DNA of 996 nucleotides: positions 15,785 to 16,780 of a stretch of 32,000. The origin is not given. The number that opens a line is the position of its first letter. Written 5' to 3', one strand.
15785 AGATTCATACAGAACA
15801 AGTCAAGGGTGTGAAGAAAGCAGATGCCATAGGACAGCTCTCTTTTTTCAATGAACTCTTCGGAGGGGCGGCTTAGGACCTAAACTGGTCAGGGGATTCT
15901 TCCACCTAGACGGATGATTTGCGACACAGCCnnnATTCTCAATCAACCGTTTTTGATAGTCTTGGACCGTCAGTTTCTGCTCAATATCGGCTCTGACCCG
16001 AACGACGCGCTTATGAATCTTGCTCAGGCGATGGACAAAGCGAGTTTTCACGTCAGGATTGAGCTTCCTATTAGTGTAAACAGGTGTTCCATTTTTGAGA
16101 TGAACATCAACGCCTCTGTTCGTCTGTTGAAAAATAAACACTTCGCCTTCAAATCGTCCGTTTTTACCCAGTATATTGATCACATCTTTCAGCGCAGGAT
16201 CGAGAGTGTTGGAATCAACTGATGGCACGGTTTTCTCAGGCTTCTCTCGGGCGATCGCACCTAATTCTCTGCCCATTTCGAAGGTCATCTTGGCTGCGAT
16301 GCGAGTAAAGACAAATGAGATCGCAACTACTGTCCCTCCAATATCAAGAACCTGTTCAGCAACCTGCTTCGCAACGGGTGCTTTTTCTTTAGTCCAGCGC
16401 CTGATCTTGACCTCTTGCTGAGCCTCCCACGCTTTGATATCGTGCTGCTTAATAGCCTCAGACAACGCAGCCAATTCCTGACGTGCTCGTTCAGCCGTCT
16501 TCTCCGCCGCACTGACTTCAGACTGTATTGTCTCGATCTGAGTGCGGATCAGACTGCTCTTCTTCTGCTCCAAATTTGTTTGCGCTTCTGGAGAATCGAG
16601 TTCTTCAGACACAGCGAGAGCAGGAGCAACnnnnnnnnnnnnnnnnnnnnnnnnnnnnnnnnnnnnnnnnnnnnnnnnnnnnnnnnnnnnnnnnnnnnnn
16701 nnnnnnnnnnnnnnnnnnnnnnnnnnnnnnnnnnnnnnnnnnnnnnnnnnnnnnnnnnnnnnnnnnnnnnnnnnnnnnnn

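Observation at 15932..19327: Second cyanophycin synthetase with a dead M domain and an unassignable C-terminal module of about 410 aa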

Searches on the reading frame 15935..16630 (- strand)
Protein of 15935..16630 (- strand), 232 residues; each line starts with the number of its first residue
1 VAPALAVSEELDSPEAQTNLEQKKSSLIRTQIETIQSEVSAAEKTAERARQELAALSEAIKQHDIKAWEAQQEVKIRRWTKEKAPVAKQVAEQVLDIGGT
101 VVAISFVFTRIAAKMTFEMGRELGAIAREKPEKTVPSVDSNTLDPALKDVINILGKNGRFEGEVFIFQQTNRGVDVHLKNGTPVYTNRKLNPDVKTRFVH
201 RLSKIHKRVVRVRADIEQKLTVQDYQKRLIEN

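Call 55: predict_structure(alignment_id=A2)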
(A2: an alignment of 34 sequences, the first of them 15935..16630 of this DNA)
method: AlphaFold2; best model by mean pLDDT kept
length: 232 residues; sequences in the alignment: 34
mean_pLDDT: 77.5   pTM: 0.48
mean pLDDT of the five models: 77.5, 76.4, 72.3, 72.1, 70.8
residues with pLDDT >= 90: 84; 70-90: 78; 50-70: 45; < 50: 25
segments of 3 or more residues with pLDDT < 50: 93-112
pLDDT, mean of each block of 10 residues (from residue 1): 52 73 91 86 84 78 72 75 63 44 38 55 55 74 96 96 97 97 97 95 93 88 84 81
secondary structure, 60 per line:
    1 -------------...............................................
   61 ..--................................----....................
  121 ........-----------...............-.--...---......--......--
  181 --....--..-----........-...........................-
elements in order: H14-62 H65-96 H101-128 H140-154 E159-161 E165-170 E173-178 E183-186 H196-203 H205-231

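Call 61: fold_search(model_id=the predicted structure, library=pdb)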
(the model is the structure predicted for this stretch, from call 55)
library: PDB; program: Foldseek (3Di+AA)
matches with E <= 10: 146; with E <= 0.001: 0
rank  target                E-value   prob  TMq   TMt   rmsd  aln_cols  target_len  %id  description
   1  8e5t_n                4.6e-01  0.11  0.18  0.14  15.5       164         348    9  Yeast co-transcriptional Noc1-Noc2 RNP assembly checkpoint intermediate (released 2023-04-12)
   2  6af4_C                5.9e-01  0.07  0.12  0.20  14.7       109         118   13  Toxin-Antitoxin module from Streptococcus pneumoniae (released 2019-08-14)
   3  7btb_n                7.1e-01  0.06  0.16  0.12  16.1       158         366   10  Cryo-EM structure of pre-60S ribosome from Saccharomyces cerevisiae rpl4delta63-87 strain at 3.22 Angstroms resolution (released 2020-10-28)
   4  6af4_A                7.1e-01  0.06  0.12  0.20  14.4       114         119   14  Toxin-Antitoxin module from Streptococcus pneumoniae (released 2019-08-14)
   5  6c0f_n                8.6e-01  0.07  0.16  0.12  15.4       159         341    9  Yeast nucleolar pre-60S ribosomal subunit (state 2) (released 2018-03-14)
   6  8fkx_SM               1.1e+00  0.06  0.17  0.11  15.8       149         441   13  Human nucleolar pre-60S ribosomal subunit (State E) (released 2023-07-12)
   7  3jct_n                1.2e+00  0.05  0.16  0.12  15.2       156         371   12  Cryo-em structure of eukaryotic pre-60S ribosomal subunits (released 2016-06-01)
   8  4tvy_B                1.5e+00  0.07  0.15  0.11  10.8       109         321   13  Apo resorufin ligase (released 2014-10-22)
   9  7uoo_n                1.5e+00  0.05  0.16  0.12  15.8       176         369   10  Nucleoplasmic pre-60S intermediate of the Nog2 containing pre-rotation state (released 2023-03-15)
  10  6af4_G                1.5e+00  0.04  0.12  0.20  14.5       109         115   15  Toxin-Antitoxin module from Streptococcus pneumoniae (released 2019-08-14)
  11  3cm1_C                1.6e+00  0.05  0.11  0.18   9.7        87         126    9  Crystal structure of SsgA-like sporulation-specific cell division protein (YP_290167.1) from Thermobifida fusca YX-ER1 (released 2008-04-01)
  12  7few_A                1.6e+00  0.04  0.14  0.16  11.0       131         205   10  Pseudomonas aeruginosa Virulence Factor Regulator with cAMP ligand and auranofin gold analogues (released 2022-07-27)
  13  7ff0_A                1.8e+00  0.04  0.15  0.16  11.0       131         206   10  Pseudomonas aeruginosa Virulence Factor Regulator with cAMP ligand and auranofin (released 2022-07-27)
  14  8ine_v                1.9e+00  0.04  0.17  0.12  16.0       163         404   12  human nuclear pre-60S ribosomal particle - State G' (released 2023-08-09)
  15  9f8y_A                1.9e+00  0.03  0.08  0.13  11.1        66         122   20  Crystal structure of a designed three-motif Respiratory Syncytial Virus immunogen (released 2025-05-21)
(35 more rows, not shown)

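Call 70: fold_search(model_id=the predicted structure, library=viral)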
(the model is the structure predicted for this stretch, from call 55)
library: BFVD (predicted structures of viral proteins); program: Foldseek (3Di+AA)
matches with E <= 10: 463; with E <= 0.001: 0
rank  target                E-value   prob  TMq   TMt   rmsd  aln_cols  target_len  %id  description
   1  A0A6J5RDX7            7.8e-02  0.16  0.15  0.12  19.9       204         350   16  Uncharacterized protein [uncultured Caudovirales phage]
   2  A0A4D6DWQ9            8.3e-02  0.38  0.15  0.26  10.5        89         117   18  Uncharacterized protein [Edwardsiella phage pEt-SU]
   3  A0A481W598            1.1e-01  0.77  0.22  0.50   6.4        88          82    7  Uncharacterized protein [Pseudomonas phage Psa21]
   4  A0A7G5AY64            1.6e-01  0.38  0.15  0.21   9.4        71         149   13  (no name in the UniProt tables at hand)
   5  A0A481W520            2.3e-01  0.57  0.19  0.48   5.1        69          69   14  Uncharacterized protein [Pseudomonas phage Psa21]
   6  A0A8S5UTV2            2.3e-01  0.51  0.22  0.25   5.2        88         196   14  Uncharacterized protein [Myoviridae sp. ctYA416]
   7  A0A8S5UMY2            2.6e-01  0.66  0.21  0.40   5.8        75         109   17  Uncharacterized protein [Siphoviridae sp. ctKGQ3]
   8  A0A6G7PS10            3.1e-01  0.11  0.15  0.18  20.9       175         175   11  Minor structural protein [Racaecavirus sp.]
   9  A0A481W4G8            3.3e-01  0.69  0.22  0.51   4.1        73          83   12  EAL domain-containing protein [Pseudomonas phage Psa21]
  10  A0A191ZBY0            3.3e-01  0.21  0.25  0.27  17.1       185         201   11  Uncharacterized protein [Erwinia phage vB_EamM_Special G]
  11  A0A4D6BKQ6            3.5e-01  0.18  0.17  0.31   5.9        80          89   21  (no name in the UniProt tables at hand)
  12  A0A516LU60            3.5e-01  0.08  0.13  0.17  19.2       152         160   12  (no name in the UniProt tables at hand)
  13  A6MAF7                4.0e-01  0.41  0.11  0.07   5.8        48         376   19  Gp092 [Lactococcus phage KSY1]
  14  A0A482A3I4            4.0e-01  0.12  0.11  0.13  16.9        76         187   12  RNA-directed RNA polymerase (Fragment) [Redspotted grouper nervous necrosis virus]
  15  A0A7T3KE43            4.3e-01  0.28  0.19  0.24   8.1        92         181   12  Uncharacterized protein [Campylobacter phage F336]
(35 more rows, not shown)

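Call 94: find_homologous_proteins(query=A2, max_evalue=0.001)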
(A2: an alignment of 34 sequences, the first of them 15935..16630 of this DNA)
Query A2 (34 sequences) (232 aa, profile of the alignment): 8 proteins with E <= 0.001 among 8000 candidates.
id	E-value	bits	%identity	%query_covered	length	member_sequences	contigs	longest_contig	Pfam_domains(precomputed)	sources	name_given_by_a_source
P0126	1.9e-89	318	33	97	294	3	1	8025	-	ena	-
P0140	1.2e-58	217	23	94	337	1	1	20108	-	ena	-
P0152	5.6e-55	205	27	92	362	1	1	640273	-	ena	-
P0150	5.3e-50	189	29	33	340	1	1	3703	-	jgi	jgi:hypothetical protein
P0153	1.3e-44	171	24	89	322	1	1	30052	-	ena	-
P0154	1.7e-44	171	26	78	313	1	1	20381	-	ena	-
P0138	1.4e-15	76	51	32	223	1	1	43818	PF18921.6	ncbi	-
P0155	1.4e-8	53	25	31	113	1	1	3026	-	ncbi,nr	ncbi:MAG: hypothetical protein HC852_24760 [Acaryochloridaceae cyanobacterium RU_4_10]|nr:hypothetic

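Call 95: find_encoding_contigs(protein=P0152, flank=10000, max_places=2)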
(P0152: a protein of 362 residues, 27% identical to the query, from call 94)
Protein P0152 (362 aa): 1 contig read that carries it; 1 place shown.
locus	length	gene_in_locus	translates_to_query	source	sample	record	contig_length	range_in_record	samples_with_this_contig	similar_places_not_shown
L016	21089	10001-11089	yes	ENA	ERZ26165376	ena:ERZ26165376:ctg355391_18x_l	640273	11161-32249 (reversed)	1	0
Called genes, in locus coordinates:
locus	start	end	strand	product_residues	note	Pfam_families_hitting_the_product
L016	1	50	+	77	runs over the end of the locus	-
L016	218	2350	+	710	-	PF01551:Peptidase_M23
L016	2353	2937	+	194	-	-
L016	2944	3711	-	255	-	PF05685:Uma2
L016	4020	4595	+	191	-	-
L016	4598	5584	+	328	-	-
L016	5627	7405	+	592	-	PF02534:T4SS-DNA_transf, PF10412:TrwB_AAD_bind, PF12696:TraG-D_C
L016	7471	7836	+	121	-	-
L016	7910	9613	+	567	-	-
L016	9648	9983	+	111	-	-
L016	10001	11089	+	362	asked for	-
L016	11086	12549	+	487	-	PF00004:AAA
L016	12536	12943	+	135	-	-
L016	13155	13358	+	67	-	-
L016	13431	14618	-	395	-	-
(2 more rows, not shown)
